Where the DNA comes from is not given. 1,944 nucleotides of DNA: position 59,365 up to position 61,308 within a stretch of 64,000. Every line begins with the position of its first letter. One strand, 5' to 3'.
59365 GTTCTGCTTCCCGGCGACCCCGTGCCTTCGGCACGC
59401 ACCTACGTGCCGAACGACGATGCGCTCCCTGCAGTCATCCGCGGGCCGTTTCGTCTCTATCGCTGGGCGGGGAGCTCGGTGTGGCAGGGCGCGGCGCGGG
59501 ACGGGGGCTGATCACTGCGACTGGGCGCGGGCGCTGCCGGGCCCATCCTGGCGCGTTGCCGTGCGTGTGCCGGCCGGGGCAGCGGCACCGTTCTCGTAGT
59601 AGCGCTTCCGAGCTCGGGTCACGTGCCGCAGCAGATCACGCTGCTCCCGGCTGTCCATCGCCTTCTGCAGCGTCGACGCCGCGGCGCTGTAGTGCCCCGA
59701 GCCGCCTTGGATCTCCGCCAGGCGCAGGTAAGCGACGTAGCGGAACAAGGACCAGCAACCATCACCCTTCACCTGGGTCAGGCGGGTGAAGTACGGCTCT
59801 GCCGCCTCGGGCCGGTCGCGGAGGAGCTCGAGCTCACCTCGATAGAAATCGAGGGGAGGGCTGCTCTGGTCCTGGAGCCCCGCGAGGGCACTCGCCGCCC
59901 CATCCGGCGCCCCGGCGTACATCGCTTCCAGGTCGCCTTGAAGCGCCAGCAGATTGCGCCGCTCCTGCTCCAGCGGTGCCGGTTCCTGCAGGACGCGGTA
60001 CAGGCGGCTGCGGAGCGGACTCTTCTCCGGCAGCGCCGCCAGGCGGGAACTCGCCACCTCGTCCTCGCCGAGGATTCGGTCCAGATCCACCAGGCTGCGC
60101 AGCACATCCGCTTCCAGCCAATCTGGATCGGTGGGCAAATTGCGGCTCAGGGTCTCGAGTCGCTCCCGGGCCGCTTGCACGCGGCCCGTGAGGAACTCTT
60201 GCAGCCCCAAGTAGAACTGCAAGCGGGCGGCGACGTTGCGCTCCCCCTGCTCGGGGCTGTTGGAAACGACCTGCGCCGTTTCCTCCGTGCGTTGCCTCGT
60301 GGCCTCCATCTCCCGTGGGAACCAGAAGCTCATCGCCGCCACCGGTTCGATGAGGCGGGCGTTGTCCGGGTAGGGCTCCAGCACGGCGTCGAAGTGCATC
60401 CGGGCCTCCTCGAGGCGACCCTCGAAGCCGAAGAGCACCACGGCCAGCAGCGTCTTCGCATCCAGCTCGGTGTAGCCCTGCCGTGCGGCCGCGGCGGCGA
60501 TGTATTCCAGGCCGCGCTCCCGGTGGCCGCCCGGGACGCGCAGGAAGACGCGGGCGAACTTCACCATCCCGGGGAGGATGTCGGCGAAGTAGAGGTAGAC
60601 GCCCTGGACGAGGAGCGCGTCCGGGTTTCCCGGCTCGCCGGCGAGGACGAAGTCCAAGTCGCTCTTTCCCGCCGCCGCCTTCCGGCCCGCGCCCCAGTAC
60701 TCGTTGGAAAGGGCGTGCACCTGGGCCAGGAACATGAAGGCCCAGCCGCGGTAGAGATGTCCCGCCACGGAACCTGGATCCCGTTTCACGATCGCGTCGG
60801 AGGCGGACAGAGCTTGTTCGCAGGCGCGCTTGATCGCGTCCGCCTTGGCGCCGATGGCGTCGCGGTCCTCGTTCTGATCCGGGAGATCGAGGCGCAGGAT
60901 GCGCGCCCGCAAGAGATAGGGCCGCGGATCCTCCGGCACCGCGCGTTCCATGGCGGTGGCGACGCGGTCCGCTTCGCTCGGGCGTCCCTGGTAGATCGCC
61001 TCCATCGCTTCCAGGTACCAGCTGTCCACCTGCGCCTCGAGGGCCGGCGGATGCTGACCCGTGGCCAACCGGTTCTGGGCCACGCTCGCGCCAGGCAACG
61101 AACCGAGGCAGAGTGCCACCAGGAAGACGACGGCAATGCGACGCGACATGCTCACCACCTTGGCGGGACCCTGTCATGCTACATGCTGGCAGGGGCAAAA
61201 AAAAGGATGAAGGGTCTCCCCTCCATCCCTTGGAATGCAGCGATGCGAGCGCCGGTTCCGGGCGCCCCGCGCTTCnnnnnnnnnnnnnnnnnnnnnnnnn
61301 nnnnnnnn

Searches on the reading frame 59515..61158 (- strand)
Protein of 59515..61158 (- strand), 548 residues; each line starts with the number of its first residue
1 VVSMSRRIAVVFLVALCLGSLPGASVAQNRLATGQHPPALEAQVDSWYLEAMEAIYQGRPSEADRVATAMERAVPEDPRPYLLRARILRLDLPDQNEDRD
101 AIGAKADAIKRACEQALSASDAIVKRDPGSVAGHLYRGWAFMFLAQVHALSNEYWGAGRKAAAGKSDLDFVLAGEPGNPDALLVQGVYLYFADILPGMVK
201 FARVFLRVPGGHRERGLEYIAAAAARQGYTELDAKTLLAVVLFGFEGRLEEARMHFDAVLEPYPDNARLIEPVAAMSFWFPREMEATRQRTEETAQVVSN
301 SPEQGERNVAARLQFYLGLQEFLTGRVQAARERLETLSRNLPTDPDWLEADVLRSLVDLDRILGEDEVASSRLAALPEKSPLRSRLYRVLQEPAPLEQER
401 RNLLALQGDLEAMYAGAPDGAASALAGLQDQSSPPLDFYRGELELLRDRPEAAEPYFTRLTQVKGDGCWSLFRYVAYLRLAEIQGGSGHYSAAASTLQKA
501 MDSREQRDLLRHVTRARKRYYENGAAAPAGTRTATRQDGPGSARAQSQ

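Call 34: search_protein_families(library=pfam, proteins=[window:59515-61158:-], max_evalue=0.001)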
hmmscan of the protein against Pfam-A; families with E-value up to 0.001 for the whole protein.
window:59515-61158:- (548 aa): 5 families
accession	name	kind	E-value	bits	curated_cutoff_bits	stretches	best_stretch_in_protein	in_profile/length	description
PF13432.12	TPR_16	-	1.5e-08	35.4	32.7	0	211-267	11-65/65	Tetratricopeptide repeat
PF13428.12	TPR_14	-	7.7e-06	26.5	23.5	0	45-87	2-44/44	Tetratricopeptide repeat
PF14559.12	TPR_19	-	2.3e-05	25.1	25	0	324-348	38-62/68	Tetratricopeptide repeat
PF13424.12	TPR_12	-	0.00031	21.3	30.1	0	475-506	46-77/77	Tetratricopeptide repeat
PF13174.12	TPR_6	-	0.00043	21.2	26.3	0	476-500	2-26/33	Tetratricopeptide repeat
